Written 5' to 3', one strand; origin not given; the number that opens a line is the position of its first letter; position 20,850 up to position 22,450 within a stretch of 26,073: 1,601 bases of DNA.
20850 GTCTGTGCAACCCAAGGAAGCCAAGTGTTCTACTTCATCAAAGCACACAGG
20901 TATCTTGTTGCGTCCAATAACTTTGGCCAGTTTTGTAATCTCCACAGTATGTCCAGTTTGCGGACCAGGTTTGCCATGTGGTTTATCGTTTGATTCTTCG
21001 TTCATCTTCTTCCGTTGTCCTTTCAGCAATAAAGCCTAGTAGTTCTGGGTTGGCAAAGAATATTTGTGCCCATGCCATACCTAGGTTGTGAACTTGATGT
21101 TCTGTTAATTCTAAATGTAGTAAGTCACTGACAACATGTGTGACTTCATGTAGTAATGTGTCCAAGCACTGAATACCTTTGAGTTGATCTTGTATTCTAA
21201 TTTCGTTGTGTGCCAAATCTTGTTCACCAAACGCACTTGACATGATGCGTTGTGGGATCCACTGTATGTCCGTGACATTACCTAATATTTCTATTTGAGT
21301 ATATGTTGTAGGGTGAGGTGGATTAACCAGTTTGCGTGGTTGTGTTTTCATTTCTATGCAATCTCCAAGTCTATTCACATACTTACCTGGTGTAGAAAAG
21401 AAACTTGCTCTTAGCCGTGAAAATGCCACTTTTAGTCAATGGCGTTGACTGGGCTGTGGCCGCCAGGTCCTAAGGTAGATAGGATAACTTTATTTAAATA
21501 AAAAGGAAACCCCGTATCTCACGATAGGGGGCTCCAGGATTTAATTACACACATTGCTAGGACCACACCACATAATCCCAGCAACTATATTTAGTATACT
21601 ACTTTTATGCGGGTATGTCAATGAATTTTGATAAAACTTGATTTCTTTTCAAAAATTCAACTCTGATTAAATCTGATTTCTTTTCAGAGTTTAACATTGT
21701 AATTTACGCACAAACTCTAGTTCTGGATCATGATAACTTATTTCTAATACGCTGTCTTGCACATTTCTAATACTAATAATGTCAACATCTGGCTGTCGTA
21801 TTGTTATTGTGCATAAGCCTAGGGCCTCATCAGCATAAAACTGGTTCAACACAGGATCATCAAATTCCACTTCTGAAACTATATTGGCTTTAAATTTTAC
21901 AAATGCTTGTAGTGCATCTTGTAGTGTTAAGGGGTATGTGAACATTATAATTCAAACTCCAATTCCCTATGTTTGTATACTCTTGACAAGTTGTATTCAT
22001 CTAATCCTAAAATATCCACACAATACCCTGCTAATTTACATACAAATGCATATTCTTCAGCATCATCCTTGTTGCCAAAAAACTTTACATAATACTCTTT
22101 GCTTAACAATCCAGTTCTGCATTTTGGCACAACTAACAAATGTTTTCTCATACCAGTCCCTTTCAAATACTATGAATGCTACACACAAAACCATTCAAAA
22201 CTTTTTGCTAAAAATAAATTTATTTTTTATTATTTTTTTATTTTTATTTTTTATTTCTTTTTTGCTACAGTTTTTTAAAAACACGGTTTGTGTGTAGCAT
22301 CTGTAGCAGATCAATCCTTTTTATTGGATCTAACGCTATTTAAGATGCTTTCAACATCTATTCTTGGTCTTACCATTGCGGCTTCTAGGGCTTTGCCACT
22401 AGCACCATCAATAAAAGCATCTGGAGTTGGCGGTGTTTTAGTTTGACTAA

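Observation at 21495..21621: Promoter - structured 90-nt leader - terminator cassette in front of all late genes: antitermination switch or phage sRNA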

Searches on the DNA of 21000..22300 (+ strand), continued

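Call 46: search_with_rna_model(model_id=R1, sources=[L033, L012, L041, window], max_evalue=0.1, show_alignments=5)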
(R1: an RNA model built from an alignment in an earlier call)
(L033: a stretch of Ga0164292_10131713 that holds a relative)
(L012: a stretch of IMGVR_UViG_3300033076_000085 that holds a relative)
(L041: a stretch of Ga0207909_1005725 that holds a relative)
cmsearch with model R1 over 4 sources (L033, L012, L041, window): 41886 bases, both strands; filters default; matches with E-value up to 0.1: 6.
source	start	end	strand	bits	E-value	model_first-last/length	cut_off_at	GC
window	21500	21592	-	109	1.9e-26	1-96/96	no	0.43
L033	28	122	+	72.7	6.3e-17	1-96/96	no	0.38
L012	4076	4163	+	37.3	1.2e-07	1-96/96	no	0.39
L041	1187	1277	+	25.1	0.0002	1-96/96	no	0.41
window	206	285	-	20.8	0.0026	1-96/96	no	0.52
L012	4239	4322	+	17.5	0.019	1-96/96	no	0.45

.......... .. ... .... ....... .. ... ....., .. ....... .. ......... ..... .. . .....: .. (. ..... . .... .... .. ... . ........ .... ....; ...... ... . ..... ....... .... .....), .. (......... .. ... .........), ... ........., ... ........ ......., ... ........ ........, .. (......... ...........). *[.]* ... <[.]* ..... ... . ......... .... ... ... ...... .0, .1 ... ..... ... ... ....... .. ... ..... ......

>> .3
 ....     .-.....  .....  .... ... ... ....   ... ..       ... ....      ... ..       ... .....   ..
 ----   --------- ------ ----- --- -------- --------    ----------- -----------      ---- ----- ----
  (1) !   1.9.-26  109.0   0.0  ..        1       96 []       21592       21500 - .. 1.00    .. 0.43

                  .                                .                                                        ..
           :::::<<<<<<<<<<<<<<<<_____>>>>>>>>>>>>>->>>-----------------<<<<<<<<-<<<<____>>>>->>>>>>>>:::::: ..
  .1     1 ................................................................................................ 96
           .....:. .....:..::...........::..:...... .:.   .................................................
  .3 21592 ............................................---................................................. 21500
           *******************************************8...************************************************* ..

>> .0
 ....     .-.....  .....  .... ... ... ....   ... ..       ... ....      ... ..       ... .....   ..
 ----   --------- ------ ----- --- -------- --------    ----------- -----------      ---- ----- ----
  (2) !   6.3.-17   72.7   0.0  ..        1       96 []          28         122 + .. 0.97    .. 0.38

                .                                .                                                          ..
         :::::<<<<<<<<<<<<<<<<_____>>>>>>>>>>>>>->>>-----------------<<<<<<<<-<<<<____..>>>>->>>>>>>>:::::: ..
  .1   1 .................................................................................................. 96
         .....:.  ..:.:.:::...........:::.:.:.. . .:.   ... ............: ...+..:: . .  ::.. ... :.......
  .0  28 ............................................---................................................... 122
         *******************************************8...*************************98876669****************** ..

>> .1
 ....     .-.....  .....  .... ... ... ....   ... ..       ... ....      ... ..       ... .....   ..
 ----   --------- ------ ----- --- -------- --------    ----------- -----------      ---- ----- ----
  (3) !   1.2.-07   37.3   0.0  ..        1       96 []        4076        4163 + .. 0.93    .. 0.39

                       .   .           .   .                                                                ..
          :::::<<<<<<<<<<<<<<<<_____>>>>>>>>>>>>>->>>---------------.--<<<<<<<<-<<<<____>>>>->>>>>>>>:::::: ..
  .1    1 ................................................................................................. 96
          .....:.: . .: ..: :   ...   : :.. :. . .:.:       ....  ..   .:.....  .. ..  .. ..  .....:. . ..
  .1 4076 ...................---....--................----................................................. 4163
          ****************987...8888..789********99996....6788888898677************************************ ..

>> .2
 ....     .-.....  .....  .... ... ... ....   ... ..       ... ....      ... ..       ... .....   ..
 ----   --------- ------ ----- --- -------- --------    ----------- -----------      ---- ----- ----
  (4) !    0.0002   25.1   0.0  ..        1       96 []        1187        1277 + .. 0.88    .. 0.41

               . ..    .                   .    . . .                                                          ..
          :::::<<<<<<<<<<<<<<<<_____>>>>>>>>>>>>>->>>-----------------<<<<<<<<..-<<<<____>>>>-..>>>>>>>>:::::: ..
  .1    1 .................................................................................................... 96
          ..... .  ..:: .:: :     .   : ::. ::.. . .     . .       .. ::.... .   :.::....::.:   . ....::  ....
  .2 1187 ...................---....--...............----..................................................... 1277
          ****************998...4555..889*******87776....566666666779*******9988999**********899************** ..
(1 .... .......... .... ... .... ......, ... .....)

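Call 58: search_with_rna_model(model_id=R1, sources=[L113, L115, L116, L117, L111, L112], max_evalue=1)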
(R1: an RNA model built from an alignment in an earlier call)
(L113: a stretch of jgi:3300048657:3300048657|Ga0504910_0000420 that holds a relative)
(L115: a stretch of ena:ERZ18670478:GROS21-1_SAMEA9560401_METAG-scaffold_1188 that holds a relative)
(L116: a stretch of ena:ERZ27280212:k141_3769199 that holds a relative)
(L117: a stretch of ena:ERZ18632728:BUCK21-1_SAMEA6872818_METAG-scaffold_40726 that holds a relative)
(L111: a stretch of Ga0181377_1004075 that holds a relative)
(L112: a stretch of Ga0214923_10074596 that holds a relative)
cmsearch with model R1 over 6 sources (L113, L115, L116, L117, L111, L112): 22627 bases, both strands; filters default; matches with E-value up to 1: 5.
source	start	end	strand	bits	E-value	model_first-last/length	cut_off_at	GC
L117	434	526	+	110.7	3.9e-27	1-96/96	no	0.44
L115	3343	3436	+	98.8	5.1e-24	1-96/96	no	0.41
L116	428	521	+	98.8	5.1e-24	1-96/96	no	0.41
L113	3352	3447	+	82.9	7.2e-20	1-96/96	no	0.45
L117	485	550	-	13.2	0.14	1-96/96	no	0.38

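Call 60: search_with_rna_model(model_id=R1, sources=[window, L001, L003, L004, L006, L033, L113, L115, L117], max_evalue=1e-10, make_alignment=true)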
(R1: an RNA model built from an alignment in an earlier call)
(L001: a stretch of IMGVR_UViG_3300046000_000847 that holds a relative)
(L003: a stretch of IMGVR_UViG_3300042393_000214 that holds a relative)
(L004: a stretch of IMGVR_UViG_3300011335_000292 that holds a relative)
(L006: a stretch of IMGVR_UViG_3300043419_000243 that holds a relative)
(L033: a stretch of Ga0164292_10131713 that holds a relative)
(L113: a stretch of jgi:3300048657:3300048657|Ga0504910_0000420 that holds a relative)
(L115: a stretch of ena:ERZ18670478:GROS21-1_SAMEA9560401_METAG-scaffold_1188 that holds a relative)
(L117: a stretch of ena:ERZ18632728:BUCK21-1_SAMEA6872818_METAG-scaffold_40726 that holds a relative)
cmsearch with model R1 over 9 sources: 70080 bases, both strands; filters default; matches with E-value up to 1e-10: 9.
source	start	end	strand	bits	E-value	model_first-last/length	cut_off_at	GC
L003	1036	1128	+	111.5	7.1e-27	1-96/96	no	0.42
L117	434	526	+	110.7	1.2e-26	1-96/96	no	0.44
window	21500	21592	-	109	3.2e-26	1-96/96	no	0.43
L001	3282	3376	+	107.9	6.4e-26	1-96/96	no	0.46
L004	1744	1839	+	107.8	6.6e-26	1-96/96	no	0.4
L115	3343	3436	+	98.8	1.6e-23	1-96/96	no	0.41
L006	2035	2131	+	86.6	2.4e-20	1-96/96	no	0.42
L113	3352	3447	+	82.9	2.2e-19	1-96/96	no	0.45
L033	28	122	+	72.7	1.1e-16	1-96/96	no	0.38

Alignment A4: 9 matches aligned to the model, 102 columns, each read 5' to 3' on its own strand. Consensus structure (alignment columns), stored with it:
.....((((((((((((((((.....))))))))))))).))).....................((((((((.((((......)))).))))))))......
